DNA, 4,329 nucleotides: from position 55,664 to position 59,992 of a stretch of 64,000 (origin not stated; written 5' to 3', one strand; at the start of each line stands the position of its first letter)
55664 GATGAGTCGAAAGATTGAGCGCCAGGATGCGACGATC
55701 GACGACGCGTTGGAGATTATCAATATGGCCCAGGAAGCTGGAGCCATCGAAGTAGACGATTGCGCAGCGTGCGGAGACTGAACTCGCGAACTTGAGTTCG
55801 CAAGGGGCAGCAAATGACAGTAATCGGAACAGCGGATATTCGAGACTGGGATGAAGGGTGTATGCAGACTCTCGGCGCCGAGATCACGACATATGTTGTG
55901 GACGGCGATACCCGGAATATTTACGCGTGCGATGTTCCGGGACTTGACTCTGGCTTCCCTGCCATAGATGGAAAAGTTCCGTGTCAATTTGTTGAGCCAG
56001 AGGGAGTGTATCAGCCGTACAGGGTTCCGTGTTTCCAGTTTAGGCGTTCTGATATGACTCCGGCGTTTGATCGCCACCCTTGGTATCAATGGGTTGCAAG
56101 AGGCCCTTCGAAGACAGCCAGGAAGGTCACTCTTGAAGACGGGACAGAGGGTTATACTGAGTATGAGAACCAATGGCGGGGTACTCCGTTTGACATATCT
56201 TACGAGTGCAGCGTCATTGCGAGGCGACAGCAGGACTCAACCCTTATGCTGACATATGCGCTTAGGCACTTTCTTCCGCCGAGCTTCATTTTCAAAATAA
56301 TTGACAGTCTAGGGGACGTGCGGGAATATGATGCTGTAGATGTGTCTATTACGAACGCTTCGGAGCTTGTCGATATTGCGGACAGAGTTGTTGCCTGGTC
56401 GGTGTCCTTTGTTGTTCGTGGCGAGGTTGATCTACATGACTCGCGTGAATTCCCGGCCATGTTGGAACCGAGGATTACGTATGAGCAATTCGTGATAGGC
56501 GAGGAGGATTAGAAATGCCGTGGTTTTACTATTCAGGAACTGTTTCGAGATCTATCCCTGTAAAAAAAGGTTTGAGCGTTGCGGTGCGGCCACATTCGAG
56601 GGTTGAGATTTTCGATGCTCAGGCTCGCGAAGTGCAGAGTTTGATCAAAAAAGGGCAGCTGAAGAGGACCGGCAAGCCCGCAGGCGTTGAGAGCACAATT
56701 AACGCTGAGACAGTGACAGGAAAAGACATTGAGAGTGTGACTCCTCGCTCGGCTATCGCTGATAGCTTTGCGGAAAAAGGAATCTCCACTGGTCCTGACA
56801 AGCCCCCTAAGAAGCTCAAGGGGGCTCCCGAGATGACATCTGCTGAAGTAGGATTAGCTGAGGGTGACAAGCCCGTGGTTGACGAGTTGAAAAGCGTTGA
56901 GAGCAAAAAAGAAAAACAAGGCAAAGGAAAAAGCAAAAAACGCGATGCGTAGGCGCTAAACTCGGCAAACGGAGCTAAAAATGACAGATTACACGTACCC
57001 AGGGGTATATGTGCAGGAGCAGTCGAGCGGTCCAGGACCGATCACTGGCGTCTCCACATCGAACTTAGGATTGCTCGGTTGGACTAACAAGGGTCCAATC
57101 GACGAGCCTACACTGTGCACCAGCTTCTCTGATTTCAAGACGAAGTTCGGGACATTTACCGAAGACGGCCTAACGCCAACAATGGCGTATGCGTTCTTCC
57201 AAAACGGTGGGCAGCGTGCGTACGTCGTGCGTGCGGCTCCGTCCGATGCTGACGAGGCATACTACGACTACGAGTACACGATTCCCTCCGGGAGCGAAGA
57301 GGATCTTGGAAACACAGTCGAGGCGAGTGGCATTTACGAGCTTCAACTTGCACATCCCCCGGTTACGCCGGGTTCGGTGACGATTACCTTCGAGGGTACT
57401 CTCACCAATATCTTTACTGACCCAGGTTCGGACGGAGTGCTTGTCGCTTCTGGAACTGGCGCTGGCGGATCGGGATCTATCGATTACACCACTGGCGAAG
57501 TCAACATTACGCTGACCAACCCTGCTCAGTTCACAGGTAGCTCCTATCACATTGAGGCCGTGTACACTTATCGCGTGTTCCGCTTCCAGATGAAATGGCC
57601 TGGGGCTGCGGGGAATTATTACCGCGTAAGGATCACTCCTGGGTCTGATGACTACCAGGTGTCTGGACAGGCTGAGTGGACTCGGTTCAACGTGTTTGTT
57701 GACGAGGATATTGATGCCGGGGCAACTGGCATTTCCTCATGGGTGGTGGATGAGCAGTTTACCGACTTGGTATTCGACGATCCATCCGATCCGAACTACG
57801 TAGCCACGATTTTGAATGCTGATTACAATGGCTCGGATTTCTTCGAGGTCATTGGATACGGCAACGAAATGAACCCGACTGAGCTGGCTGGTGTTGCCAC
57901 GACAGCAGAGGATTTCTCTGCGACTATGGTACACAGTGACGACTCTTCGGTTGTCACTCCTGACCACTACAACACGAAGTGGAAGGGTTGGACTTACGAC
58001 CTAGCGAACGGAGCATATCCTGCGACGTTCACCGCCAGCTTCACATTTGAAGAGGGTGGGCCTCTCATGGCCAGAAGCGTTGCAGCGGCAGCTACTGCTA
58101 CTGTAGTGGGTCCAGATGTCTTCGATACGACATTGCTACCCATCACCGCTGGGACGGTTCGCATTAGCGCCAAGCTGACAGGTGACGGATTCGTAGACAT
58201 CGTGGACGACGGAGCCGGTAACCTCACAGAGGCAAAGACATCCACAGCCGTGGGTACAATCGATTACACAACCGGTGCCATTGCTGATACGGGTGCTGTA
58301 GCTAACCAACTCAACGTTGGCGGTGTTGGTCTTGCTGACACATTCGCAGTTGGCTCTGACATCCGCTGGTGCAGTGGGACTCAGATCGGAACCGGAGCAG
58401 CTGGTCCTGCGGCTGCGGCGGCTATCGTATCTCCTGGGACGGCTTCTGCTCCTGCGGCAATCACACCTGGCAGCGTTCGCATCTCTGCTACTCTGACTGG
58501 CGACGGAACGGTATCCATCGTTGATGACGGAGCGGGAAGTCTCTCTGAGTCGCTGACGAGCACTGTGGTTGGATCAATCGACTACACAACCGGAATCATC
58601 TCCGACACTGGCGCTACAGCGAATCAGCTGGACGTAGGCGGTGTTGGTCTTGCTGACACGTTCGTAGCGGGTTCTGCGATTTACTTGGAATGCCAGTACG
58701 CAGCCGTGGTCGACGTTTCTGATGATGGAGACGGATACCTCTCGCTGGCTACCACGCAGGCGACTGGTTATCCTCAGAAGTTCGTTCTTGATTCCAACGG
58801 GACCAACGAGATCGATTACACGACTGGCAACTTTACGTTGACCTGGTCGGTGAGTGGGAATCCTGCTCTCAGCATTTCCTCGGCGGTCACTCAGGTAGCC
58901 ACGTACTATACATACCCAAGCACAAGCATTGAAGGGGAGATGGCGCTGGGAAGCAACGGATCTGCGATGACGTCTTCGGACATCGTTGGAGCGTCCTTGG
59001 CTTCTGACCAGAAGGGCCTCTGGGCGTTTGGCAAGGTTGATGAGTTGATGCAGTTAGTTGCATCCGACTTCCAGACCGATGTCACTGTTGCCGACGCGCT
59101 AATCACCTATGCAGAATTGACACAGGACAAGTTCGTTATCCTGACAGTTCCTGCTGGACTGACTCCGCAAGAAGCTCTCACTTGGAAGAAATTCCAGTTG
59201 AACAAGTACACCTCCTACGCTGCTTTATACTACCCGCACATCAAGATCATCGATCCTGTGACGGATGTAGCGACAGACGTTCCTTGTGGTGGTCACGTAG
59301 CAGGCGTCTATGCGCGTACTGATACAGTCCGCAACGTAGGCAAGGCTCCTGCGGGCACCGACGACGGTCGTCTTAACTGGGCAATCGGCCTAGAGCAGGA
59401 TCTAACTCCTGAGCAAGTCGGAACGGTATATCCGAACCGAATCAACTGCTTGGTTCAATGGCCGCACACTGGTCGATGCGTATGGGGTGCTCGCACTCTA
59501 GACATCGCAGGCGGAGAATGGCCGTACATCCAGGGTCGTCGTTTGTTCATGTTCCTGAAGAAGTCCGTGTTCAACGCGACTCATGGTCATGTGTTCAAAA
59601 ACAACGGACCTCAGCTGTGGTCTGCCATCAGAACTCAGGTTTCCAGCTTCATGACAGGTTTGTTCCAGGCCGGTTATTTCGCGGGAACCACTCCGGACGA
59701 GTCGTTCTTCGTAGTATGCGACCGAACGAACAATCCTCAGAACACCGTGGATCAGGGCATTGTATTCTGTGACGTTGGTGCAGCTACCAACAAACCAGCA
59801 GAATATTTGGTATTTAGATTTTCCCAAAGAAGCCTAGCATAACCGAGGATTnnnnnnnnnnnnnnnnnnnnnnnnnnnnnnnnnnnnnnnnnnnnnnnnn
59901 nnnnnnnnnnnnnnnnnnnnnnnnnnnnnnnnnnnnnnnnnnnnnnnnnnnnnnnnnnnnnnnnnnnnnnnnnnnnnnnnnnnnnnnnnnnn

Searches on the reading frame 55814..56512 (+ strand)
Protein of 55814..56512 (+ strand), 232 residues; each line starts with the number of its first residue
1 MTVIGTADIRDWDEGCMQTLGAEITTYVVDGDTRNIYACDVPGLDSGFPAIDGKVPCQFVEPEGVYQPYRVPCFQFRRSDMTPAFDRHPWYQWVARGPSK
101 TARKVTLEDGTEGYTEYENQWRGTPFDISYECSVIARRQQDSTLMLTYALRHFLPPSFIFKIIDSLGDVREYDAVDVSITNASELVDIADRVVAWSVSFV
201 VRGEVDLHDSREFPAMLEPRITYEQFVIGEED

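Call 3: search_protein_families(library=pfam, proteins=[window:55814-56512:+], max_evalue=0.1)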
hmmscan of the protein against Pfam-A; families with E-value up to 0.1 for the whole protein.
window:55814-56512:+ (232 aa): 1 family
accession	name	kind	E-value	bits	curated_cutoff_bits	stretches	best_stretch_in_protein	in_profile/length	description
PF16724.11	T4-gp15_tss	-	0.04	13.5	25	1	111-203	94-186/245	T4-like virus Myoviridae tail sheath stabiliser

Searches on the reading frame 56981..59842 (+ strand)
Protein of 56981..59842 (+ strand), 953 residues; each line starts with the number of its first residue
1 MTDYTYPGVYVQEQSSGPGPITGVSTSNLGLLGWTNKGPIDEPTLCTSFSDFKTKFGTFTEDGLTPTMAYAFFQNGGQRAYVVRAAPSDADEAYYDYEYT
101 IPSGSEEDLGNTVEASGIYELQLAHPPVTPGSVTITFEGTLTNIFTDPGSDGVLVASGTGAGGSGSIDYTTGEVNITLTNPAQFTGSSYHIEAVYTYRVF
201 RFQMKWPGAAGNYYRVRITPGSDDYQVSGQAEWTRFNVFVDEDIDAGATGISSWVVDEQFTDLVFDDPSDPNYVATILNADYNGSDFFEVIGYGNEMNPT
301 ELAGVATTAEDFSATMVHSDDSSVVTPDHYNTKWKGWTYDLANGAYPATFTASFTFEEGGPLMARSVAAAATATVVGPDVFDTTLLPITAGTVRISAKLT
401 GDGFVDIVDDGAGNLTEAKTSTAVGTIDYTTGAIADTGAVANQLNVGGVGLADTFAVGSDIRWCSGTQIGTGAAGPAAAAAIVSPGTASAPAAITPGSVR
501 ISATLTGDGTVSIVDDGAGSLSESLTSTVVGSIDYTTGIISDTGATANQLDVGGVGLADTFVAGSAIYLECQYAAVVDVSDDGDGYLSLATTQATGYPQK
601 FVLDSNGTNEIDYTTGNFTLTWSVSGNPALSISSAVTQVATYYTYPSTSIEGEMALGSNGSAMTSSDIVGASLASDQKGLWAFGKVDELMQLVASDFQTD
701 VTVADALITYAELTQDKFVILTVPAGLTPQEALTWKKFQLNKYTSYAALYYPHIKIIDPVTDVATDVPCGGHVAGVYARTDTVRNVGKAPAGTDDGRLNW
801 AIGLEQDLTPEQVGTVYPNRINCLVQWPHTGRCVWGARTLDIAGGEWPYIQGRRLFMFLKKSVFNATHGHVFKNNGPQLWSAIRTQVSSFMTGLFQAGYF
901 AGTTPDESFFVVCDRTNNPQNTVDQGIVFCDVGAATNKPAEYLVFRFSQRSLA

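Call 3: search_protein_families(library=pfam, proteins=[window:56981-59842:+], max_evalue=0.1)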
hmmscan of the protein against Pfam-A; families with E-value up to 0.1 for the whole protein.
window:56981-59842:+ (953 aa): 2 families
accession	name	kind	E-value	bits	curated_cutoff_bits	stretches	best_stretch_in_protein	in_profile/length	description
PF04984.19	Phage_sheath_1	-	3.3e-10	40.5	31.4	1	690-840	20-168/168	Phage tail sheath protein subtilisin-like domain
PF17482.7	Phage_sheath_1C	-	1.4e-06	28.7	26.9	1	847-949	6-103/104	Phage tail sheath C-terminal domain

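Call 4: search_protein_families(library=phrogs, proteins=[window:56981-59842:+], max_evalue=0.01)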
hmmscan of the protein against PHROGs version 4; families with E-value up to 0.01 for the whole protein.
window:56981-59842:+ (953 aa): 7 families
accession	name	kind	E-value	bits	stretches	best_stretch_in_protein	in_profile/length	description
phrog_23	-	tail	6.9e-61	207.5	2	416-948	30-461/496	tail sheath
phrog_17610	-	tail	1.6e-44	153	1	699-949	857-1106/1135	tail sheath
phrog_15814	-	unknown function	3.7e-43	148.5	2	664-951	430-726/738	-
phrog_10581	-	tail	2.8e-11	43.5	1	745-939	702-899/915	tail sheath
phrog_6128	-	unknown function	2.1e-08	33.4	2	383-435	392-444/1200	-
phrog_279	-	tail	0.00042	20.2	1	3-93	11-98/489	tail sheath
phrog_20240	-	unknown function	0.0033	17.9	1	8-60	8-59/272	-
